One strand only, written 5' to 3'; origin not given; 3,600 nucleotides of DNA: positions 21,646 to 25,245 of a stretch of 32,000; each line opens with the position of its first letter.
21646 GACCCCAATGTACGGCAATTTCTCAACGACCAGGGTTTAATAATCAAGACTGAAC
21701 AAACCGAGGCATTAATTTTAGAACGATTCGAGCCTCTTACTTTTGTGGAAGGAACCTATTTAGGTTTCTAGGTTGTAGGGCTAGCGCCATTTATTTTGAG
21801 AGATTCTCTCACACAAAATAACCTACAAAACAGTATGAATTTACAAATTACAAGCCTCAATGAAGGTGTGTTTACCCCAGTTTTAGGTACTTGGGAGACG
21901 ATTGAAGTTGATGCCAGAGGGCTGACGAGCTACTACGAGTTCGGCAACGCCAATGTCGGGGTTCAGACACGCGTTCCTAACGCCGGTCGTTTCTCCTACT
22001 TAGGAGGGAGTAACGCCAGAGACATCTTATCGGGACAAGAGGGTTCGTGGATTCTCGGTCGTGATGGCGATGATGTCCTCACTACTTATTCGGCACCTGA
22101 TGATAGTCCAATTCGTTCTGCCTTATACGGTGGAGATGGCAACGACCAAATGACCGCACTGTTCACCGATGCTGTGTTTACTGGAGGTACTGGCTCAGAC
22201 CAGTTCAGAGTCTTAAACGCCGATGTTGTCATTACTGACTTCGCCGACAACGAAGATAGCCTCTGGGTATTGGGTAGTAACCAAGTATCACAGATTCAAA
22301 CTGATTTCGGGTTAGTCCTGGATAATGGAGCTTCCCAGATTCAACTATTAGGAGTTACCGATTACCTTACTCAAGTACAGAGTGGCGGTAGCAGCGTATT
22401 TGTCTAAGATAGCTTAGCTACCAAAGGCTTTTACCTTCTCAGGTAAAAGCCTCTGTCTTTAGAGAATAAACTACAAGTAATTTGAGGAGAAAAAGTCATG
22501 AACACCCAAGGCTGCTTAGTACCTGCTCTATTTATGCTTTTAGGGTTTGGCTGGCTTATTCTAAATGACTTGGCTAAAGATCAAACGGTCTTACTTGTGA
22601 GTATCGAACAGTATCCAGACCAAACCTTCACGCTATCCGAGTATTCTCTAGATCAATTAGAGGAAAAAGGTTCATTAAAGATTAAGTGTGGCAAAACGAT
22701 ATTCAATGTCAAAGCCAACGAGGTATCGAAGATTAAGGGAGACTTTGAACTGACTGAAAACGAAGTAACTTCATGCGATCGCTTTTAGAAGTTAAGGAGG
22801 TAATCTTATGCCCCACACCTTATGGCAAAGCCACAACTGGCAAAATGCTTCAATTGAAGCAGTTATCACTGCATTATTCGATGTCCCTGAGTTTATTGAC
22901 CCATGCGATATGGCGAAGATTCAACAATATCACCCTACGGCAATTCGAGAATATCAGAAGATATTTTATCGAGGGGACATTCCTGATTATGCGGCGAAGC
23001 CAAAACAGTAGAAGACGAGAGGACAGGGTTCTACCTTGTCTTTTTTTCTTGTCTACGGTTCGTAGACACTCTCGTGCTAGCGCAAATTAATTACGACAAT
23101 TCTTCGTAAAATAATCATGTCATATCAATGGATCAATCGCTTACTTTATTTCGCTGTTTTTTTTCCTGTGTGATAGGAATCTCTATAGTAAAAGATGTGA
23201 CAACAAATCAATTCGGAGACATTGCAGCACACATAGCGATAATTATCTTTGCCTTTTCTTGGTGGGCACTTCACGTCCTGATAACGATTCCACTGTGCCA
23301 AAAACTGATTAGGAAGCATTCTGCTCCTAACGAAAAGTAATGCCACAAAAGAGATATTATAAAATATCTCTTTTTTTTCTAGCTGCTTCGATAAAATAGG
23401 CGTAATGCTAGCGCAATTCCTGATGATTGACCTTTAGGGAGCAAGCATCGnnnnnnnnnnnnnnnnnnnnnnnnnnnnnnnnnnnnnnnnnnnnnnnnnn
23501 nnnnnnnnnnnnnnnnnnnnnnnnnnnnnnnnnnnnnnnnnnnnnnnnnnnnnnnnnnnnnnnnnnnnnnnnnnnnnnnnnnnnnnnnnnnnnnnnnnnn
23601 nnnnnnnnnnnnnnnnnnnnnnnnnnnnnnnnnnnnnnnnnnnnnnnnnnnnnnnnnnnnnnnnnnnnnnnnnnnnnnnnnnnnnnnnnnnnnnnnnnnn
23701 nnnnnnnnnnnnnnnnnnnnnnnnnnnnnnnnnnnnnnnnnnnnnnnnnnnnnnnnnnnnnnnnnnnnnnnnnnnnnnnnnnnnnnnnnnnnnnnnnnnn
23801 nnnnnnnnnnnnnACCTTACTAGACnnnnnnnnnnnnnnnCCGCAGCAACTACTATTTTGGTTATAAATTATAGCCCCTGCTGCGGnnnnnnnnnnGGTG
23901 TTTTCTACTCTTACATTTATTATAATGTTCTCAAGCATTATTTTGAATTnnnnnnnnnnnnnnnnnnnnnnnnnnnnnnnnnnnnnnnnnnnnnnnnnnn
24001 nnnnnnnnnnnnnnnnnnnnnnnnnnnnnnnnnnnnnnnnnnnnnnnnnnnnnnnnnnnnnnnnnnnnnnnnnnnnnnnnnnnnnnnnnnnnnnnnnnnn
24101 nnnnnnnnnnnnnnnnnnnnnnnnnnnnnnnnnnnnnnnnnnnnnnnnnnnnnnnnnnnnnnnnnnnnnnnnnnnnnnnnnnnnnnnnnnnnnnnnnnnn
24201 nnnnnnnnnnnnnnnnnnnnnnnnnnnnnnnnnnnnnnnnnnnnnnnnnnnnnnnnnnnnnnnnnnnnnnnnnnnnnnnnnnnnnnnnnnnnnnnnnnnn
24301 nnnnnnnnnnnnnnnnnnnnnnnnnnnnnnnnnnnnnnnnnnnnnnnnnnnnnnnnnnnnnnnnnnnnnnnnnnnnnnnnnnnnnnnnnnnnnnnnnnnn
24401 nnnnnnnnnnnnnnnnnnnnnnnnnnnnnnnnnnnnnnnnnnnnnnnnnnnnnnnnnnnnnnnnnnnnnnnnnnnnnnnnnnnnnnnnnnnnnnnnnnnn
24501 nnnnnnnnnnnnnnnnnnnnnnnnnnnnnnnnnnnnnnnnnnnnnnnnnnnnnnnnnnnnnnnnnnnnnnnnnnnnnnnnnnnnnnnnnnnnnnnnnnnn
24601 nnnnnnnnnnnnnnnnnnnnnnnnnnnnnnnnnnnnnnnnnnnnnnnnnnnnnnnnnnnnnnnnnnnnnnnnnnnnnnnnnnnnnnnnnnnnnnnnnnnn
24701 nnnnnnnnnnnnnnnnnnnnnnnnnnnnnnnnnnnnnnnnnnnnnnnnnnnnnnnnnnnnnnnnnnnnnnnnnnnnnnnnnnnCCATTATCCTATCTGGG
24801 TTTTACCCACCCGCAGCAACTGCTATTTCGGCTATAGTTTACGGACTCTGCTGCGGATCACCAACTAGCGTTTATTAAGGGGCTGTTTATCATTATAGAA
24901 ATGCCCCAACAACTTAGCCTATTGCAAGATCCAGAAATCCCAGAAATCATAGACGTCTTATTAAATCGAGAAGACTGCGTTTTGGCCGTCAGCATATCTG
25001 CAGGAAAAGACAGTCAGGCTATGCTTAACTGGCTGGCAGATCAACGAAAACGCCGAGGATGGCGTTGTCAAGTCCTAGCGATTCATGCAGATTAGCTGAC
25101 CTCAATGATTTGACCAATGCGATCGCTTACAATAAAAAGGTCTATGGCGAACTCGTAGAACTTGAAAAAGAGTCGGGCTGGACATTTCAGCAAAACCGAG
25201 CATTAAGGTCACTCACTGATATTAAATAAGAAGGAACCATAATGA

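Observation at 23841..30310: Seven copies of a fixed-length 46-nt inverted-repeat element, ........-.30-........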

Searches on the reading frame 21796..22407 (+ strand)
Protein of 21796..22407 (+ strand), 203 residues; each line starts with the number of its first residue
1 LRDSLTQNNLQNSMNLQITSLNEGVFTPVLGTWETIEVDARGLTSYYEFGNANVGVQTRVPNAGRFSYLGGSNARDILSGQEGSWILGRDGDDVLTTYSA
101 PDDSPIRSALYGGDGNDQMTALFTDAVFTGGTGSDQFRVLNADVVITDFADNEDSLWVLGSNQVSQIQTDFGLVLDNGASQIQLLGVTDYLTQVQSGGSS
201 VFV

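Call 7: search_protein_families(library=pfam, proteins=[window:21796-22407:+], max_evalue=0.01)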
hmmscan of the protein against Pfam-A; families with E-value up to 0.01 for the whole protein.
window:21796-22407:+ (203 aa): 1 family
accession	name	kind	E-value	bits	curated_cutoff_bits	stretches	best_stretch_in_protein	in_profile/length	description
PF19804.4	DUF6287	-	0.004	16.9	26.3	0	15-42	2-34/34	Domain of unknown function (DUF6287)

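Call 24: search_protein_families(library=phrogs, proteins=[window:21796-22407:+], max_evalue=0.01)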
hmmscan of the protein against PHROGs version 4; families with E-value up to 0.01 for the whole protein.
window:21796-22407:+ (203 aa): 0 families

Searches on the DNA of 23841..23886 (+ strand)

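Call 82: build_rna_model(alignment_id=A3, structure=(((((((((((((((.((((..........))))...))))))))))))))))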
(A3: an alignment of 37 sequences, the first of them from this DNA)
Model R1 built from alignment A3 (37 sequences, 52 columns); structure: as given.
model positions 46; base pairs 19; branch points 0; effective number of sequences 12.88; information 1.197 bits per position. Calibrated on 0.2 Mb of random sequence (short: E-values are rough).
structure used (alignment columns):
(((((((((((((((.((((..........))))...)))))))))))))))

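Call 83: search_with_rna_model(model_id=R1, sources=[window, L057, L058, L059, L060, L062, L064, L065, L067, L071, L075, L076, L077, L079], max_evalue=1)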
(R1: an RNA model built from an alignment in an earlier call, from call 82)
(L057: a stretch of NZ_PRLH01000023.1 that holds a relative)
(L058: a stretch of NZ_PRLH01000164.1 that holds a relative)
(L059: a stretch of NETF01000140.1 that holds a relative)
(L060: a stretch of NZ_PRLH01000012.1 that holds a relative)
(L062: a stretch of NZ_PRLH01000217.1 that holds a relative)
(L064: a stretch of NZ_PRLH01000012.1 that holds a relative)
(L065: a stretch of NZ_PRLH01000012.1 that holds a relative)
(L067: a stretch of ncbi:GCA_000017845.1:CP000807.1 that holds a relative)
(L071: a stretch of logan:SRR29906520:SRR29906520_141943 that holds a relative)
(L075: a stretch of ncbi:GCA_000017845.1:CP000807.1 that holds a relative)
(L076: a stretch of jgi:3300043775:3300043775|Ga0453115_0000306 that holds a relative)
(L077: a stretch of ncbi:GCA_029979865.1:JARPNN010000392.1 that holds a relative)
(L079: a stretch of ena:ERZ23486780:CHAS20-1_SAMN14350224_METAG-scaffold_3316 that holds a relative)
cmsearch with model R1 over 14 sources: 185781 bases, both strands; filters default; matches with E-value up to 1: 82.
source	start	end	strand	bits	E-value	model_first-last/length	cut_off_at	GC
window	30265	30310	+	68.2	3.7e-18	1-46/46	no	0.39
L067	12957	13002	+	68.1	4e-18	1-46/46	no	0.41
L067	13390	13435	+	68.1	4e-18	1-46/46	no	0.41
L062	4599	4644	+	67.2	7.6e-18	1-46/46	no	0.39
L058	1774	1819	-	67.2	7.8e-18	1-46/46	no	0.41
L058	997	1042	-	67.1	8.2e-18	1-46/46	no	0.41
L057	950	995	-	66.5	1.3e-17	1-46/46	no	0.43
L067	12575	12620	+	66.3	1.4e-17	1-46/46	no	0.43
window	28728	28773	+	65.6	2.4e-17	1-46/46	no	0.43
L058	2234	2279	-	65.5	2.7e-17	1-46/46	no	0.43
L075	9617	9662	+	65.3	3e-17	1-46/46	no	0.39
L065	402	447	-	65.2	3.4e-17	1-46/46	no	0.43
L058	4865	4910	-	64.9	4.2e-17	1-46/46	no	0.41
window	29804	29849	+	64.7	4.6e-17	1-46/46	no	0.43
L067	12113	12158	+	64.2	6.8e-17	1-46/46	no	0.43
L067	11060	11105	+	63.8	9.4e-17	1-46/46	no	0.41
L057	5741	5786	-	63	1.7e-16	1-46/46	no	0.48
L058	535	580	-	62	3.4e-16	1-46/46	no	0.43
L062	3990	4035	+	62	3.4e-16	1-46/46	no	0.43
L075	16499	16544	+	61.9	3.5e-16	1-46/46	no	0.46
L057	5570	5615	-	61.9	3.6e-16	1-46/46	no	0.43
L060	7658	7703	+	61.9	3.6e-16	1-46/46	no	0.41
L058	152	198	-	61.1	6.4e-16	1-46/46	no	0.43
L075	16713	16758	+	60.9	7.7e-16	1-46/46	no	0.43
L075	22627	22672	+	60.5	1e-15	1-46/46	no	0.46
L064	1927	1972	+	59.6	1.9e-15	1-46/46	no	0.41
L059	1371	1416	-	59.4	2.3e-15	1-46/46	no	0.43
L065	338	383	+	59.1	2.8e-15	1-46/46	no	0.43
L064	1492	1537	+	57.5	9.1e-15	1-46/46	no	0.46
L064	1265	1310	+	56.3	2.2e-14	1-46/46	no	0.48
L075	20189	20234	+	56.3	2.2e-14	1-46/46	no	0.48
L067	9360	9405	+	54.8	6.5e-14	1-46/46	no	0.5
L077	15073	15121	+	52.3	4.1e-13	1-46/46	no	0.45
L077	15073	15121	-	50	2.2e-12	1-46/46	no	0.45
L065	402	447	+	49.8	2.6e-12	1-46/46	no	0.43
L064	7126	7171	+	48.7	5.7e-12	1-46/46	no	0.41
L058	4865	4910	+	47.1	1.9e-11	1-46/46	no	0.41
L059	1371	1416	+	46.9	2.1e-11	1-46/46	no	0.43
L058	152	198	+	46.8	2.4e-11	1-46/46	no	0.43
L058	1774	1819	+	46.3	3.3e-11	1-46/46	no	0.41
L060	7658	7703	-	45.4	6.5e-11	1-46/46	no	0.41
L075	16713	16758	-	45.1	8e-11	1-46/46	no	0.43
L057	950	995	+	44.9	9.1e-11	1-46/46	no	0.43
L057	5741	5786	+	44.1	1.7e-10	1-46/46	no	0.48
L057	2896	2941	+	44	1.8e-10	1-46/46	no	0.39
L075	9617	9662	-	43.2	3.2e-10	1-46/46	no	0.39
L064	1492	1537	-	41.2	1.4e-09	1-46/46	no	0.46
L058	2234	2279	+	41.2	1.4e-09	1-46/46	no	0.43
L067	12957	13002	-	40.8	1.8e-09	1-46/46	no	0.41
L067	13390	13435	-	40.8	1.8e-09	1-46/46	no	0.41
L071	705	755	+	40.5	2.4e-09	1-46/46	no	0.43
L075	16499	16544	-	40.3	2.8e-09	1-46/46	no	0.46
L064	1265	1310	-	40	3.5e-09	1-46/46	no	0.48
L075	20189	20234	-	40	3.5e-09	1-46/46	no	0.48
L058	997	1042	+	40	3.5e-09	1-46/46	no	0.41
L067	11060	11105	-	39.7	4.1e-09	1-46/46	no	0.41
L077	14889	14936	-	39.5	4.8e-09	1-46/46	no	0.35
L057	5570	5615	+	39.3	5.5e-09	1-46/46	no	0.43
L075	22627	22672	-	38.9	7.7e-09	1-46/46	no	0.46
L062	4599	4644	-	38.7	8.9e-09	1-46/46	no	0.39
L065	338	383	-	38.6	9.7e-09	1-46/46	no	0.43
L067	12575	12620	-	38.3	1.2e-08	1-46/46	no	0.43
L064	1927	1972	-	37.6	1.9e-08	1-46/46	no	0.41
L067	12113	12158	-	37.6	2e-08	1-46/46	no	0.43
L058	535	580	+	34.8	1.5e-07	1-46/46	no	0.43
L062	3990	4035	-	34.8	1.5e-07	1-46/46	no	0.43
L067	9360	9405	-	32.7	7.2e-07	1-46/46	no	0.5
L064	7126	7171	-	31.7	1.4e-06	1-46/46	no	0.41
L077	14889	14936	+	30.4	3.7e-06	1-46/46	no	0.35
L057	2896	2941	-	27.5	3.2e-05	1-46/46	no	0.39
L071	705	755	-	19.8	0.0089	1-46/46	no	0.43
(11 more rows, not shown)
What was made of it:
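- The covariance model scores about 20 bits higher on one strand at all 41 sites (call 83).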

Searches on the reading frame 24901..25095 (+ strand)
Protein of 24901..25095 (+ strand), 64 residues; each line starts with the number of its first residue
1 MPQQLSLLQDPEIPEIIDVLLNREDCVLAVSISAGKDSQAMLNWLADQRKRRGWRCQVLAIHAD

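Call 9: search_protein_families(library=pfam, proteins=[window:24901-25095:+], max_evalue=0.01)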
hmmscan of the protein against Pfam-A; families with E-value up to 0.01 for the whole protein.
window:24901-25095:+ (64 aa): 1 family
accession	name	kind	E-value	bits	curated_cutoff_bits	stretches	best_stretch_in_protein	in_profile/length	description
PF01171.26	ATP_bind_3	-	0.0037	17.4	27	1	29-62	3-36/182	PP-loop family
